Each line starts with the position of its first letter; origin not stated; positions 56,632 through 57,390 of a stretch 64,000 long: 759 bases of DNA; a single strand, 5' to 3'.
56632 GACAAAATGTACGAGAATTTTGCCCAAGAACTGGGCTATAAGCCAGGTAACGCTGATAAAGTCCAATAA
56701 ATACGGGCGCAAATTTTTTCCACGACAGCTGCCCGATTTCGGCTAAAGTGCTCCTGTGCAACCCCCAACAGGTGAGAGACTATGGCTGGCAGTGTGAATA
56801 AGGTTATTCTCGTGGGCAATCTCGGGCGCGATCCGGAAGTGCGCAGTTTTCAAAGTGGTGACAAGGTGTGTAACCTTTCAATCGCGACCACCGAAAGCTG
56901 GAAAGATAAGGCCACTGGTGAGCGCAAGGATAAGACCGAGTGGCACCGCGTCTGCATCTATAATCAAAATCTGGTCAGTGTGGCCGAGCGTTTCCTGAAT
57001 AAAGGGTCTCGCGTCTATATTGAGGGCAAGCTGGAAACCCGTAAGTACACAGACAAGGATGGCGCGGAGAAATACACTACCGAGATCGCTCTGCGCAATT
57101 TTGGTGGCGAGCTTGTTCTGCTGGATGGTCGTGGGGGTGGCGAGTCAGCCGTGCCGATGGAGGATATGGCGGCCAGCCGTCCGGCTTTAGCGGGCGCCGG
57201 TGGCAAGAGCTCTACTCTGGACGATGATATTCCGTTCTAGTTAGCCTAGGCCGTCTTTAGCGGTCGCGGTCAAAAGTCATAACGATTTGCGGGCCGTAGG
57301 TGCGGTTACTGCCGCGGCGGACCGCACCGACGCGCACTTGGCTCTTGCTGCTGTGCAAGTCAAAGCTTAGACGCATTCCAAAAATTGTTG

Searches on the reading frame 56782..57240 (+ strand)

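Call 81: search_protein_families(library=pfam, proteins=[window:56782-57240:+], max_evalue=0.001)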
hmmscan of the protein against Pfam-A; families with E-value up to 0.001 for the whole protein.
window:56782-57240:+ (152 aa): 1 family
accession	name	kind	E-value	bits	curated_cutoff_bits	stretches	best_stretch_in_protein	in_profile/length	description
PF00436.31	SSB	-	6e-34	116.7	26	1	5-107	1-101/104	Single-strand binding protein family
